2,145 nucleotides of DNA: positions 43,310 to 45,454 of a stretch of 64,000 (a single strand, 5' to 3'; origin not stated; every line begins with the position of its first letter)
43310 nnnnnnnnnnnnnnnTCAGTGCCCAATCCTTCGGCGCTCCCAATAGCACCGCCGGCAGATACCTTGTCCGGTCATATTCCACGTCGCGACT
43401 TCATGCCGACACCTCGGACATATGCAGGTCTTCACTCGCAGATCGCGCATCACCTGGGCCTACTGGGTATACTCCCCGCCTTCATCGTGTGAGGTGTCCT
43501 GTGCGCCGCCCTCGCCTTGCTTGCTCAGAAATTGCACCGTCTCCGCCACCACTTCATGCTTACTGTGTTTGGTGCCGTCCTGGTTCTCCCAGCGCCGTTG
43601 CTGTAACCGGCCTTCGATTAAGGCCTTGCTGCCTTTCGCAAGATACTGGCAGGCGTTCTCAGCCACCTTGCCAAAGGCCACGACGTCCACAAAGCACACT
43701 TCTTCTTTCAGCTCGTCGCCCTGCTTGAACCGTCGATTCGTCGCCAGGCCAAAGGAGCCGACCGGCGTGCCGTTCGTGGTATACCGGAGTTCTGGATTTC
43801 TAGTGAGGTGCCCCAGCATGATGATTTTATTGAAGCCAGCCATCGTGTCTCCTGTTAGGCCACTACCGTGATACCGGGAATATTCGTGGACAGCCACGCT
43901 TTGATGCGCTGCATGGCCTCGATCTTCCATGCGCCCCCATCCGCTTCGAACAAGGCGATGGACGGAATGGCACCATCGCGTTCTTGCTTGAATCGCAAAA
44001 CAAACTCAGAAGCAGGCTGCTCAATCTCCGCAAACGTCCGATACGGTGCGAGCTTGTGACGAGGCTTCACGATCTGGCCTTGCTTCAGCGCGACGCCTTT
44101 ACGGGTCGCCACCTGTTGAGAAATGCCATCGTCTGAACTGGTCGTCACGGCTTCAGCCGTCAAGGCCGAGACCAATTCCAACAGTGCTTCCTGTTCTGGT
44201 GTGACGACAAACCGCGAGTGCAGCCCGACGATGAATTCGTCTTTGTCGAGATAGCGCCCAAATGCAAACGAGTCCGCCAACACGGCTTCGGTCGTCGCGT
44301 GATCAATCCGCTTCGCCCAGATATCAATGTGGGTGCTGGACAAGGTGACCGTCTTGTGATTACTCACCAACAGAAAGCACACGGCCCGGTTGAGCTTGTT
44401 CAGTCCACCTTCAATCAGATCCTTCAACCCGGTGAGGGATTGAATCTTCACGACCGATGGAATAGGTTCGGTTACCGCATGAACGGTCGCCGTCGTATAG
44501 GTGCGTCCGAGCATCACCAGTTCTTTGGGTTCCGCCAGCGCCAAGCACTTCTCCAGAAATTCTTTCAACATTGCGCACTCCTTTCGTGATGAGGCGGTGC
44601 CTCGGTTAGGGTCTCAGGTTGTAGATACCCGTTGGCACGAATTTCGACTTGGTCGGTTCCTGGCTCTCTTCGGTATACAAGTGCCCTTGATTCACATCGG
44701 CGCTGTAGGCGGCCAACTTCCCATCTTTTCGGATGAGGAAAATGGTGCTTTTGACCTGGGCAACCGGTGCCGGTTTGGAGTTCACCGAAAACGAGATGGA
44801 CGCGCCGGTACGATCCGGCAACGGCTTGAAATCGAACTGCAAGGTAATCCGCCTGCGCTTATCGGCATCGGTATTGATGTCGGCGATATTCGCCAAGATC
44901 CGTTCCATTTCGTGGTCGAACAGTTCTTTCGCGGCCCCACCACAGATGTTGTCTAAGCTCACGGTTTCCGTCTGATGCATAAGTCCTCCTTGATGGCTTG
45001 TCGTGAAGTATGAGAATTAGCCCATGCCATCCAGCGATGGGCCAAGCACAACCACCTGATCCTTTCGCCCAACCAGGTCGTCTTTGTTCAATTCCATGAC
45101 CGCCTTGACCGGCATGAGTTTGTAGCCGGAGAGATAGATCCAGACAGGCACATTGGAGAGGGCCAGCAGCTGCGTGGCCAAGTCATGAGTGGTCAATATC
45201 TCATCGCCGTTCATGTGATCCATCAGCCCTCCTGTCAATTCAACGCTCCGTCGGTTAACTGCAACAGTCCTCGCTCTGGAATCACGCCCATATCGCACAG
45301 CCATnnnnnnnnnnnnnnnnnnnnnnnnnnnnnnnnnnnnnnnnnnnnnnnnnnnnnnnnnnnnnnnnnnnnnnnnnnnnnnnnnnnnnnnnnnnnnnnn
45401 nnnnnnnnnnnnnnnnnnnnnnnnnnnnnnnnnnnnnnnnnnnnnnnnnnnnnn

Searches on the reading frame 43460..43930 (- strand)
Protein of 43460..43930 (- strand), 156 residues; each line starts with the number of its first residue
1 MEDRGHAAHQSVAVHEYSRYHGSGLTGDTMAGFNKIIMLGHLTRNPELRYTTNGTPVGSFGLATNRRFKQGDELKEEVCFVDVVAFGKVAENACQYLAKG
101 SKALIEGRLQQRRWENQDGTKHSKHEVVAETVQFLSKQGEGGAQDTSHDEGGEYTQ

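Call 9: search_protein_families(library=phrogs, proteins=[window:43460-43930:-], max_evalue=0.00001)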
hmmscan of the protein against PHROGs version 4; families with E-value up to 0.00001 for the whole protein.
window:43460-43930:- (156 aa): 3 families
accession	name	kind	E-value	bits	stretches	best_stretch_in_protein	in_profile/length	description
phrog_44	-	DNA, RNA and nucleotide metabolism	1.3e-45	157.2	1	26-146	80-201/271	single strand DNA binding protein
phrog_25370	-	unknown function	1.1e-09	38.8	1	34-71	3-40/48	-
phrog_27667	-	DNA, RNA and nucleotide metabolism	7.2e-06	27.2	0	105-140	4-39/61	single strand DNA binding protein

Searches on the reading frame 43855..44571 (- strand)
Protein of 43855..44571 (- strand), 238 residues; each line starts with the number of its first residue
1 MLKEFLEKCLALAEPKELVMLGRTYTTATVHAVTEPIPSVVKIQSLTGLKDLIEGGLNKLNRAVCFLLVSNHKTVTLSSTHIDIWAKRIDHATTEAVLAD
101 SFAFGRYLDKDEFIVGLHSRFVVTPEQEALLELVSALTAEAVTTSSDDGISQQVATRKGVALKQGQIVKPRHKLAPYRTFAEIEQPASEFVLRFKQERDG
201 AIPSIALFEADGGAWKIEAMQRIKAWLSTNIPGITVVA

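Call 3: search_protein_families(library=pfam, proteins=[window:43855-44571:-], max_evalue=0.01)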
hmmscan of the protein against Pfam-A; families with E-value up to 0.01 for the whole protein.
window:43855-44571:- (238 aa): 0 families

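Call 4: search_protein_families(library=phrogs, proteins=[window:43855-44571:-], max_evalue=0.01)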
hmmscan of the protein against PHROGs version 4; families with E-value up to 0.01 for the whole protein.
window:43855-44571:- (238 aa): 2 families
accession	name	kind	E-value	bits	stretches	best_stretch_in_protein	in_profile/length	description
phrog_1029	-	unknown function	1.4e-56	192.5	1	1-232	3-229/241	-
phrog_16580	-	unknown function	2.4e-17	63.5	1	174-230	3-54/65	-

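Call 5: search_protein_families(library=padloc, proteins=[window:43855-44571:-], max_evalue=0.01)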
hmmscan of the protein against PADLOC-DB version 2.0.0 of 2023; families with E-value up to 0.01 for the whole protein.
window:43855-44571:- (238 aa): 0 families

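Call 29: search_protein_families(library=ncbifam, proteins=[window:43855-44571:-], max_evalue=0.01)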
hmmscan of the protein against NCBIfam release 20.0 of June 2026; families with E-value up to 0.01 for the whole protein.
window:43855-44571:- (238 aa): 0 families

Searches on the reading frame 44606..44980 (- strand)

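Call 3: search_protein_families(library=pfam, proteins=[window:44606-44980:-], max_evalue=0.01)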
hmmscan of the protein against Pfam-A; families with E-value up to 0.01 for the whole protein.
window:44606-44980:- (124 aa): 0 families

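Call 4: search_protein_families(library=phrogs, proteins=[window:44606-44980:-], max_evalue=0.01)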
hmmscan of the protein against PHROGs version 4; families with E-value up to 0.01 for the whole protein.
window:44606-44980:- (124 aa): 2 families
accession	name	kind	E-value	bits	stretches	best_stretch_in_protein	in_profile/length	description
phrog_997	-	DNA, RNA and nucleotide metabolism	1.9e-20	74.4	1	6-91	4-91/136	replication terminator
phrog_204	-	unknown function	8.7e-05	23.6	1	20-112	37-128/143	-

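Call 5: search_protein_families(library=padloc, proteins=[window:44606-44980:-], max_evalue=0.01)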
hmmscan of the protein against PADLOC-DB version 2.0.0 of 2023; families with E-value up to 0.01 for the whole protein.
window:44606-44980:- (124 aa): 0 families

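Call 29: search_protein_families(library=ncbifam, proteins=[window:44606-44980:-], max_evalue=0.01)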
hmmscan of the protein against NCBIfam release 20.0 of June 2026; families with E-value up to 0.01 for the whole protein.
window:44606-44980:- (124 aa): 0 families

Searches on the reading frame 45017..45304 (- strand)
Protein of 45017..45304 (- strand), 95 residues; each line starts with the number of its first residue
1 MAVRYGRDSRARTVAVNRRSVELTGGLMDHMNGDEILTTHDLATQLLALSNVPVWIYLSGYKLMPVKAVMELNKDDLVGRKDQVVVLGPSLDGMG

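Call 3: search_protein_families(library=pfam, proteins=[window:45017-45304:-], max_evalue=0.01)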
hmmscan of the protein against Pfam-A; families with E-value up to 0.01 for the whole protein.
window:45017-45304:- (95 aa): 0 families

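Call 4: search_protein_families(library=phrogs, proteins=[window:45017-45304:-], max_evalue=0.01)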
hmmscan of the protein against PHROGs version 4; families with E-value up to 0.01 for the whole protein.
window:45017-45304:- (95 aa): 0 families

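Call 5: search_protein_families(library=padloc, proteins=[window:45017-45304:-], max_evalue=0.01)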
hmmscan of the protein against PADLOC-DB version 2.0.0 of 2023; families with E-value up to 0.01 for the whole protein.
window:45017-45304:- (95 aa): 0 families

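Call 29: search_protein_families(library=ncbifam, proteins=[window:45017-45304:-], max_evalue=0.01)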
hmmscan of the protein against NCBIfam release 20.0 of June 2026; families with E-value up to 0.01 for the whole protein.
window:45017-45304:- (95 aa): 0 families
